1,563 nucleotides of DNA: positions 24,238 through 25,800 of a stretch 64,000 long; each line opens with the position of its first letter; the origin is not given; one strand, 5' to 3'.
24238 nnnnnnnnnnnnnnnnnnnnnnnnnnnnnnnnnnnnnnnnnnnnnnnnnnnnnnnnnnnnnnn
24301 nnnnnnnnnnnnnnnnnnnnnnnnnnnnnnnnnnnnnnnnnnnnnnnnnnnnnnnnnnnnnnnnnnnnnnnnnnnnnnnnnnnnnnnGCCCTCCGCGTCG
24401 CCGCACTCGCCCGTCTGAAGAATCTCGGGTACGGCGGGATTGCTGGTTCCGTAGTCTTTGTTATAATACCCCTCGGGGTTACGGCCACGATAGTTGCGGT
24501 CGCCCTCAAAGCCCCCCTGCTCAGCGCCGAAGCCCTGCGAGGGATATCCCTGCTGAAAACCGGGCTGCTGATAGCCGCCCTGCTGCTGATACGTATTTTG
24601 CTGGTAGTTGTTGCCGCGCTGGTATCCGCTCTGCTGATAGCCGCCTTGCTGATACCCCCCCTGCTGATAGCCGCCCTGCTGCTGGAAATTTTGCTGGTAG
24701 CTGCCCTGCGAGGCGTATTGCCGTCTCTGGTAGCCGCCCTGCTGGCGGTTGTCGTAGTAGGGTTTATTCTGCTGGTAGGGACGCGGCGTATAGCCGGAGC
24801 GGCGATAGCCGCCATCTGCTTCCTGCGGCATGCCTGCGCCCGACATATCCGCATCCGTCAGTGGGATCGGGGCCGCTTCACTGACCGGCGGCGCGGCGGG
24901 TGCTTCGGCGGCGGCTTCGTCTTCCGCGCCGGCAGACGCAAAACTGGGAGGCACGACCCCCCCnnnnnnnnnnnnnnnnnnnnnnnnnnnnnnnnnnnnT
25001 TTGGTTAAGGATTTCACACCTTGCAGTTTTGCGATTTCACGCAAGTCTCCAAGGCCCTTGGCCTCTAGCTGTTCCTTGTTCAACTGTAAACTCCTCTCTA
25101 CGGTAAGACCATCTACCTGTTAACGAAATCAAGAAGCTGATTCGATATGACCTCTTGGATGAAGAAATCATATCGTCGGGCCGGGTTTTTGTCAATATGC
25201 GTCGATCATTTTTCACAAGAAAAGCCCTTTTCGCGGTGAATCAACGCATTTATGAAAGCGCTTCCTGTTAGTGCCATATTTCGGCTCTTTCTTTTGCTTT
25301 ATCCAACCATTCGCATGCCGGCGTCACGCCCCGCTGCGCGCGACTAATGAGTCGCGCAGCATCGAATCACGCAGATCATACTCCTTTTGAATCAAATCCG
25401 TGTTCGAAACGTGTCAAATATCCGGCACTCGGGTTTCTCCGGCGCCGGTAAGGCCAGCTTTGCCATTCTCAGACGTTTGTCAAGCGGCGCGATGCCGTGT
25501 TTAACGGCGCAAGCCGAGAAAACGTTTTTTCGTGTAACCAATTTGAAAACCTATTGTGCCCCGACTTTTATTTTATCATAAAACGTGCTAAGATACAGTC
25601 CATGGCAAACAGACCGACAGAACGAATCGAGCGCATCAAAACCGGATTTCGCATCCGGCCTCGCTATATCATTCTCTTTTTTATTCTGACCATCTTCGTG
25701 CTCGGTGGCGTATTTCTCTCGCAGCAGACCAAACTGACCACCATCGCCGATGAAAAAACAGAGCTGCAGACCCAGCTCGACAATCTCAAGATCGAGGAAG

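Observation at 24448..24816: Rho carries a ~120-aa Q/G/Y-rich tandem-repeat insertion (prion-like / low-complexity domain candidate)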

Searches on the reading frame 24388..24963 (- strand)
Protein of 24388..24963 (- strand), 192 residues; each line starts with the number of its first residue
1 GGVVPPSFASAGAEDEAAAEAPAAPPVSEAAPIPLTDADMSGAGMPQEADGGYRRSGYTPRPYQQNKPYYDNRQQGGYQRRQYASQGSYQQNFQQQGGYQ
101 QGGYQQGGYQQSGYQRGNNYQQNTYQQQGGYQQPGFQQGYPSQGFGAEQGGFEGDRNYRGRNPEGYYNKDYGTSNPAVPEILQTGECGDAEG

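Call 32: search_protein_representatives(protein=window:24388-24963:-)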
Query: 192 residues. Proteins with E-value up to 0.001 (for the whole library): 13; up to 1e-10: 1; up to 1e-30: 0. The best 13 are listed.
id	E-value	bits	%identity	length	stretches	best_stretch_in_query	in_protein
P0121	3.6e-29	118.8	62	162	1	1-117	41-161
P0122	2.4e-10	57.3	78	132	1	156-192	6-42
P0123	2.3e-07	47.6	44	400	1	15-145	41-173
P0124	1.2e-06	45.2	57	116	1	132-192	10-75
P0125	1.8e-06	44.7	47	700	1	54-192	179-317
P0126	2.3e-06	44.4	69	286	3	85-139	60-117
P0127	4.9e-06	43.3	49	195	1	45-148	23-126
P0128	1.5e-05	41.7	50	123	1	117-192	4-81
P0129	2.1e-05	41.2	52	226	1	127-192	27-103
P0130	4.0e-05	40.3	47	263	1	18-192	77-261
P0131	8.2e-05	39.3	41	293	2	156-192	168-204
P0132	1.2e-04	38.8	51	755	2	83-192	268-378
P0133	2.1e-04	37.9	65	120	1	159-192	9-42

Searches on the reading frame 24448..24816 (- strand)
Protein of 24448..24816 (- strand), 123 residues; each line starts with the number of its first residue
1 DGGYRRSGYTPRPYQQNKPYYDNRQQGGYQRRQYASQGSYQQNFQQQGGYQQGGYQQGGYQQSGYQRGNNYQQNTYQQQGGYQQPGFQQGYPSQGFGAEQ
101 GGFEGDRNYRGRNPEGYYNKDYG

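Call 21: search_solved_structures(query=window:24448-24816:-, max_evalue=10, show_alignments=3)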
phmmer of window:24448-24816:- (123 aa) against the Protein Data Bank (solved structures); distinct sequences matched with E-value up to 10: 0.

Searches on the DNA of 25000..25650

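Call 69: search_rna_families(source=window, start=25000, end=25650, threshold=evalue, max_evalue=1)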
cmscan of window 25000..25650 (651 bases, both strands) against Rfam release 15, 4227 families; matches with E-value up to 1: 0.
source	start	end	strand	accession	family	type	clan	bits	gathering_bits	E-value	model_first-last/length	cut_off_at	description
